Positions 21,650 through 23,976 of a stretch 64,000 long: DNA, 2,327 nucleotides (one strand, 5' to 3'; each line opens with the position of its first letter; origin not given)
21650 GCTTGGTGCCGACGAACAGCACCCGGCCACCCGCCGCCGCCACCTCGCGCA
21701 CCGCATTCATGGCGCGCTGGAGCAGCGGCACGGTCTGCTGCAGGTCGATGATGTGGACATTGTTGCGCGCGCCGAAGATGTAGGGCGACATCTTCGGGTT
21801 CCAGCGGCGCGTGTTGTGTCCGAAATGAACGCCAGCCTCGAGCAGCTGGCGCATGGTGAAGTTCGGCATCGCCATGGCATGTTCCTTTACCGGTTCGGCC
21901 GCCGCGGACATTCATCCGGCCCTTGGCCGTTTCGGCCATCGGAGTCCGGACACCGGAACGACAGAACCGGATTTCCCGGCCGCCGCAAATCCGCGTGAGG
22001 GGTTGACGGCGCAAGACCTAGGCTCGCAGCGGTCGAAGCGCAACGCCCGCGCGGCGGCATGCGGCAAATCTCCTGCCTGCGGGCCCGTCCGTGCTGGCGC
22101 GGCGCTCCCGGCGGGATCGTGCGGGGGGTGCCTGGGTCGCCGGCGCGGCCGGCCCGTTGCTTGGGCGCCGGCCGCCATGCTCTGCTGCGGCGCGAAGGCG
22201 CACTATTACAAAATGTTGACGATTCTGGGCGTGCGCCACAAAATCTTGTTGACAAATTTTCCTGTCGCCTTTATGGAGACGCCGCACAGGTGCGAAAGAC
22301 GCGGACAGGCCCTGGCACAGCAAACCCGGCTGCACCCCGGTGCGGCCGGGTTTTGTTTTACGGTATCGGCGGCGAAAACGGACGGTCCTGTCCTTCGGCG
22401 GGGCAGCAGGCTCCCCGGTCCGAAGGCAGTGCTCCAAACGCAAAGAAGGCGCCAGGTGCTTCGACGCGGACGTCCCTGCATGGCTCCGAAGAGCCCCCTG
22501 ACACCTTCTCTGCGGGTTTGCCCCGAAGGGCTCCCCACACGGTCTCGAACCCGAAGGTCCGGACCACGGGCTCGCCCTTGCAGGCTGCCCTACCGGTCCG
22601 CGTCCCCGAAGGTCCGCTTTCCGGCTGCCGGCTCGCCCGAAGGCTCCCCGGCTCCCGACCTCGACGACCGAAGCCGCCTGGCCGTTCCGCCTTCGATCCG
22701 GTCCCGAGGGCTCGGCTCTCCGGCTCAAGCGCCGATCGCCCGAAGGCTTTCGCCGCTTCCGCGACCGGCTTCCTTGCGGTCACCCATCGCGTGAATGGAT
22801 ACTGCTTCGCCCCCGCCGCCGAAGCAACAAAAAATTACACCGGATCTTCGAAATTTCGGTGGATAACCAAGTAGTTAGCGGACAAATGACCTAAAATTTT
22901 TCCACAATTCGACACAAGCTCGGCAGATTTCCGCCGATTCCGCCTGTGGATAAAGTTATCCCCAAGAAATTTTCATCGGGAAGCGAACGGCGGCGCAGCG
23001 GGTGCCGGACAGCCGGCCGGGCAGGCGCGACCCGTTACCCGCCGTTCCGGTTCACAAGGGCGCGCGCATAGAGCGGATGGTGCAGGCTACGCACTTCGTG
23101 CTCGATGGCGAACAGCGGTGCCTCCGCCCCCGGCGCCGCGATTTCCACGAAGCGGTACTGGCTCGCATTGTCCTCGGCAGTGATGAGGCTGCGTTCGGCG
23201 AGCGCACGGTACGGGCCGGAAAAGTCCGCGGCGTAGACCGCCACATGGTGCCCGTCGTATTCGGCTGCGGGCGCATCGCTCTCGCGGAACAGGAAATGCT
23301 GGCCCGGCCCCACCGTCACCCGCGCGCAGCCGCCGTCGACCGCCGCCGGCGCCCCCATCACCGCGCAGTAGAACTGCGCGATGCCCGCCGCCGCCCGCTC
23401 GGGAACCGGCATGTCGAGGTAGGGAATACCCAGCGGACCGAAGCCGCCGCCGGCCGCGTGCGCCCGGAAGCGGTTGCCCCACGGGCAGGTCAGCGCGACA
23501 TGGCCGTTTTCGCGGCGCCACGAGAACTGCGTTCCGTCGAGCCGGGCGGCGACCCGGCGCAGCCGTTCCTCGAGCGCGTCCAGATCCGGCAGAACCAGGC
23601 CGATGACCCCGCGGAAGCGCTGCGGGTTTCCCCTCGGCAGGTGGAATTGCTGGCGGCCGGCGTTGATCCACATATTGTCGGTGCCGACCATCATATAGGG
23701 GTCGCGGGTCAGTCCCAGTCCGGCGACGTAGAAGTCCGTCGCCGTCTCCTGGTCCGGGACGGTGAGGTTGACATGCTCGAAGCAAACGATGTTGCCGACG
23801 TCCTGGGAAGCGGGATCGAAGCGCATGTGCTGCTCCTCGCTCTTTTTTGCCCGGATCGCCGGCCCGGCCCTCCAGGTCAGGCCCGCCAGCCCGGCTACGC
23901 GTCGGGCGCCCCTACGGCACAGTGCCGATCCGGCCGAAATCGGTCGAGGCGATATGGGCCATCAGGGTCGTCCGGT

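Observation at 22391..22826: Over-represented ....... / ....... motif array in a 1.1-kb gene-free gap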

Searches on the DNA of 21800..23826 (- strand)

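Call 5: search_rna_families(source=window, start=21800, end=23100, threshold=evalue, max_evalue=10)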
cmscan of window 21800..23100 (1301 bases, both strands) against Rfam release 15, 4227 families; matches with E-value up to 10: 4.
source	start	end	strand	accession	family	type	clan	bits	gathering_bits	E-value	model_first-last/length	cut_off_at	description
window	21877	21999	-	RF01815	rpsB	Gene; sRNA;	-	40.5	40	3.8e-06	1-132/132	no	rpsB sRNA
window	22316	22359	+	RF02066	STnc320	Gene; sRNA;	-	20.6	50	0.53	12-55/55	no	Salmonella enterica sRNA STnc320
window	22431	22465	+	RF01367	CRISPR-DR54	Gene; CRISPR;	-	16.6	39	5.1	1-37/37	no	CRISPR RNA direct repeat element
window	22607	22695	+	RF02675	Ysr141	Gene; sRNA;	-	10.3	196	6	12-93/255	no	Yersinia sRNA 141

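Call 28: search_dna_similar(query=window:22434-22990:-, collection=plasmids, mode=distant, max_evalue=0.01)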
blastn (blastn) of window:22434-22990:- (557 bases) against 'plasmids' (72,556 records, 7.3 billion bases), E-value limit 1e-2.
No match.

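Call 52: search_rna_families(source=L007, start=5790, end=6700, threshold=evalue, max_evalue=10)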
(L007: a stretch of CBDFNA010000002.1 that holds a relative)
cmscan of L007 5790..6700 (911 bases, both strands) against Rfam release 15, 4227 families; matches with E-value up to 10: 4.
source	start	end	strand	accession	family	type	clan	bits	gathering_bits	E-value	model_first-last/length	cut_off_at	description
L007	6535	6577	-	RF02066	STnc320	Gene; sRNA;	-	19.5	50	0.67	12-55/55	no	Salmonella enterica sRNA STnc320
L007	6453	6488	+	RF03017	RT-13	Gene; sRNA;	-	16.7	69.1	3.2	1-67/67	no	RT-13 RNA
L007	6183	6253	-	RF01668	P10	Gene; sRNA;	-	12.7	37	7.3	1-72/72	no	Pseudomonas sRNA P10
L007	6538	6573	+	RF01519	CC0196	Gene; sRNA;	-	11.8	35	9.8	31-58/58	no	Caulobacter sRNA CC0196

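Call 53: search_rna_families(source=L087, start=4796, end=5700, threshold=evalue, max_evalue=10)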
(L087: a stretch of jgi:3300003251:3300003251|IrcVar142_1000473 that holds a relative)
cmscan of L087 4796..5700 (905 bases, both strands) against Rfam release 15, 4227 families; matches with E-value up to 10: 2.
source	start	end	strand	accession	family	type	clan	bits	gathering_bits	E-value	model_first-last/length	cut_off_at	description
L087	5508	5584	-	RF03038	nhaA-II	Cis-reg;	-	21.8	70.4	0.93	1-84/84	no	nhaA-II RNA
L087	5525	5617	+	RF02823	LPR69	Gene; sRNA;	-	16.4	40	1.2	1-82/82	no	Legionella RNA 69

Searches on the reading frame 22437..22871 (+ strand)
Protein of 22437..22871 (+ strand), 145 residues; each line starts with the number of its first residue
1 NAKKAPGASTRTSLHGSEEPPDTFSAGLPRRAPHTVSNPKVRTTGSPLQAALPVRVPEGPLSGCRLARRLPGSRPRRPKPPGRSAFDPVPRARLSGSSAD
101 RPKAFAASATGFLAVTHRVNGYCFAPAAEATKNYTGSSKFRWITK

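Call 61: find_homologous_proteins(query=window:22437-22871:+, max_evalue=0.00001)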
Query window:22437-22871:+ (145 aa): 10 proteins with E <= 0.00001 among 304 candidates.
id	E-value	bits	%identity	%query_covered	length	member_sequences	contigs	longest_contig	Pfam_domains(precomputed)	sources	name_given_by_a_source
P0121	1.3e-38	150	63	92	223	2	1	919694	-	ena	-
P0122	2.1e-37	146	63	92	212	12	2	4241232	-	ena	-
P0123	1.9e-34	137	65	83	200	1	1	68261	-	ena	-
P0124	2.0e-31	127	86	54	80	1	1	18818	-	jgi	-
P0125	1.3e-28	118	79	43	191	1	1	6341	-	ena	-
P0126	1.8e-27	114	76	58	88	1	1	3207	-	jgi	-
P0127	6.5e-9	54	70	37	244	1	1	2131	-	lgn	-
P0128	5.0e-8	51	51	53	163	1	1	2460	-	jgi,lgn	-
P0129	2.3e-7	49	66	39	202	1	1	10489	-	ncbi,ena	-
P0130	6.0e-6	44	68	30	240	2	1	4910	-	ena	-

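Call 62: find_encoding_contigs(protein=P0128, flank=3000, max_places=2)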
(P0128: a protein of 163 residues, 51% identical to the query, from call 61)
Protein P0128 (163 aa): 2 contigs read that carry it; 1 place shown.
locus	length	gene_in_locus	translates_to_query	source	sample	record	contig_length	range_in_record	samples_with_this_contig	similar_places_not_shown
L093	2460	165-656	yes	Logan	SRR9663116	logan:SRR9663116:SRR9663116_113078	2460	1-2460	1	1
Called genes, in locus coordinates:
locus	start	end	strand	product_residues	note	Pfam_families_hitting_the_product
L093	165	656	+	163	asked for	-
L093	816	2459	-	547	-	?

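Call 63: find_encoding_contigs(protein=P0129, flank=3000, max_places=2)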
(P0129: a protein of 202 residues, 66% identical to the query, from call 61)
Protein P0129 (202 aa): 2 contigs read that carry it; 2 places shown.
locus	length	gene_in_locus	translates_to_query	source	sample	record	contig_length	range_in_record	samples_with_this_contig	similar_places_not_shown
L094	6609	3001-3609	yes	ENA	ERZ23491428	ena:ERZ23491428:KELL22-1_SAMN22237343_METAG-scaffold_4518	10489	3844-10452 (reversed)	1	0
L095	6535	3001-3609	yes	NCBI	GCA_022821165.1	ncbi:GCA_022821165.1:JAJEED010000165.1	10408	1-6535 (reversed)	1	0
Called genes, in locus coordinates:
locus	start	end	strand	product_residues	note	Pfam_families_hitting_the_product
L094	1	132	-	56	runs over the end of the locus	?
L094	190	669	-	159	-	PF13501:SoxY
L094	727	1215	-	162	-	PF00034:Cytochrom_C (weak)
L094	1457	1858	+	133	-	-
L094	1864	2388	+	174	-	PF03928:HbpS-like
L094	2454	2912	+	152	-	-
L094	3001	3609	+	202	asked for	-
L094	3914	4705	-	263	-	-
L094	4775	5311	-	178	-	-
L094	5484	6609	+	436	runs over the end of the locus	PF00206:Lyase_1, PF10397:ADSL_C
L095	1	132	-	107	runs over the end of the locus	PF08770:SoxZ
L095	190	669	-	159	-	PF13501:SoxY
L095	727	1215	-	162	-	PF00034:Cytochrom_C (weak)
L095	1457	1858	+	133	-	-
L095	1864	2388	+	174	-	PF03928:HbpS-like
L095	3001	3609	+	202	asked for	-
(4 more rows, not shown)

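Call 64: find_encoding_contigs(protein=P0130, flank=3000, max_places=2)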
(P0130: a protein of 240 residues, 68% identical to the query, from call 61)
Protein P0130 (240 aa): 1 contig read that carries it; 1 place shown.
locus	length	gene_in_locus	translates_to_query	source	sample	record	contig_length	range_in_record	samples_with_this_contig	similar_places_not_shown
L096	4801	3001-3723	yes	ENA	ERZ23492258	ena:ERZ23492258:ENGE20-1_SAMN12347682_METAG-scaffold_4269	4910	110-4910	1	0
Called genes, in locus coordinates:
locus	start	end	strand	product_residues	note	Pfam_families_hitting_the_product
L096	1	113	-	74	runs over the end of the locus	?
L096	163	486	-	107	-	PF08770:SoxZ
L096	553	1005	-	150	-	PF13501:SoxY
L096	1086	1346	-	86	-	-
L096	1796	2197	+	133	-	PF13098:Thioredoxin_2 (weak)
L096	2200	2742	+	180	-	PF03928:HbpS-like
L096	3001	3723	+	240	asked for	-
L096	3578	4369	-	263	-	-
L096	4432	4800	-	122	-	?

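Call 71: search_protein_families(library=pfam, proteins=[L093:816-2459:-], max_evalue=0.001)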
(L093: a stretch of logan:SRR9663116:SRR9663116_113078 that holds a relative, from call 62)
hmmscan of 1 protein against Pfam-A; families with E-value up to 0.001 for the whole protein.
L093:816-2459:- (547 aa): 1 family
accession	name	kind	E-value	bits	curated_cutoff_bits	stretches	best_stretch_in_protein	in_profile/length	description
PF06808.19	DctM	-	7.1e-77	259.4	23.8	1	60-496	2-405/413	Tripartite ATP-independent periplasmic transporter, DctM component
